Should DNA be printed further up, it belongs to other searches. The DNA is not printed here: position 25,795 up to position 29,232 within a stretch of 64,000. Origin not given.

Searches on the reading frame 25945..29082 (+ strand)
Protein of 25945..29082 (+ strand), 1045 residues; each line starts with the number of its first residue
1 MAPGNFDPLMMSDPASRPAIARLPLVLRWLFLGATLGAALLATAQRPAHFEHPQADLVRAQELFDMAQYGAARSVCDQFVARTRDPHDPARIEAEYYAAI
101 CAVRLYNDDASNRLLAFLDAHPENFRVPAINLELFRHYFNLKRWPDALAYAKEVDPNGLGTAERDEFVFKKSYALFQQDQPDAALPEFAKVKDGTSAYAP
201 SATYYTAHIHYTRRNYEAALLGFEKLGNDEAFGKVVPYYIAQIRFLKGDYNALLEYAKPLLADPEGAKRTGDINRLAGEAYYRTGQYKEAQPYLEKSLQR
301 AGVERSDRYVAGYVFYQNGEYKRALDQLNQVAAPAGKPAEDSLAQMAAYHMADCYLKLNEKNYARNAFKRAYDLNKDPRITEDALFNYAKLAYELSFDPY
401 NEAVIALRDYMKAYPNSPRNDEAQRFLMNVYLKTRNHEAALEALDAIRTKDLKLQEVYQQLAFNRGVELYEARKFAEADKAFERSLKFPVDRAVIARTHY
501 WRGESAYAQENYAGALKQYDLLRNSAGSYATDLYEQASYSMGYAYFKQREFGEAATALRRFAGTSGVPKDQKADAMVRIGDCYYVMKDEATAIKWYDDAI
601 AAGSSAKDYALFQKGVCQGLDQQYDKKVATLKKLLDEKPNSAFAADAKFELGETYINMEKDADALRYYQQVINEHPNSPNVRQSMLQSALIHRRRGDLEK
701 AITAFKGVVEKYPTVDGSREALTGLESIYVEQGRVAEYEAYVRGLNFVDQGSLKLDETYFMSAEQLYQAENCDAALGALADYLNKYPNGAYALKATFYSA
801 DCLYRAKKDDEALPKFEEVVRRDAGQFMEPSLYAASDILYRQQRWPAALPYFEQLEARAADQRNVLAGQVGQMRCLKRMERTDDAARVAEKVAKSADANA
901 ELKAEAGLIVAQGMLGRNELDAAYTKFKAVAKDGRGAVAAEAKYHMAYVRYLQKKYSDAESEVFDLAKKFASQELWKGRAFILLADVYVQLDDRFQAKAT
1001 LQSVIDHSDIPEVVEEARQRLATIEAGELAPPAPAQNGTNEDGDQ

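Call 63: search_protein_families(library=pfam, proteins=[window:25945-29082:+], max_evalue=0.001)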
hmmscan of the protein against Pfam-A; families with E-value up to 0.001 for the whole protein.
window:25945-29082:+ (1045 aa): 15 families
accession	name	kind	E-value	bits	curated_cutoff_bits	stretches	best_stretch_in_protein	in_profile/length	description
PF13432.12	TPR_16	-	1.8e-33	115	32.7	5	539-605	1-63/65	Tetratricopeptide repeat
PF13174.12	TPR_6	-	1.8e-31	107.1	26.3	2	646-678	1-33/33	Tetratricopeptide repeat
PF07719.23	TPR_2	-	1.6e-30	103.1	27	0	276-300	6-30/34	Tetratricopeptide repeat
PF13424.12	TPR_12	-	3.4e-14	53.2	30.1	2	647-710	5-73/77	Tetratricopeptide repeat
PF13428.12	TPR_14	-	6.1e-14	51.6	23.5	0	686-717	5-36/44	Tetratricopeptide repeat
PF00515.34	TPR_1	-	8.4e-14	51.2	27.8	0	645-677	1-33/34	Tetratricopeptide repeat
PF14559.12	TPR_19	-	2.7e-13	50.5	25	0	628-683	11-63/68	Tetratricopeptide repeat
PF12895.13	ANAPC3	-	7.3e-11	42.6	27.2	2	285-370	3-81/82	Anaphase-promoting complex, cyclosome, subunit 3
PF25058.1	ARM_TT21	-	3e-10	40.7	27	0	647-721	59-133/155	Tetratricopeptide repeat protein 21 ARM repeat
PF25064.1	ARM_TT21_5th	-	3.7e-10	40.6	27.8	0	836-946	8-112/117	TT21 fifth ARM repeats domain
PF13181.12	TPR_8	-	4.5e-10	39.3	25.7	0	277-300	7-30/34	Tetratricopeptide repeat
PF09976.15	TPR_21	-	1.3e-08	35.3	25.5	0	962-1026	61-124/193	Tetratricopeptide repeat-like domain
PF13176.12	TPR_7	-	1.5e-07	31.4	27.9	0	650-676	4-32/36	Tetratricopeptide repeat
PF13525.12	YfiO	-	4.5e-07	30.3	25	1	498-651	7-133/203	Outer membrane lipoprotein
PF17004.11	SRP_TPR_like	-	2.1e-05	25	35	0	138-219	24-86/109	Putative TPR-like repeat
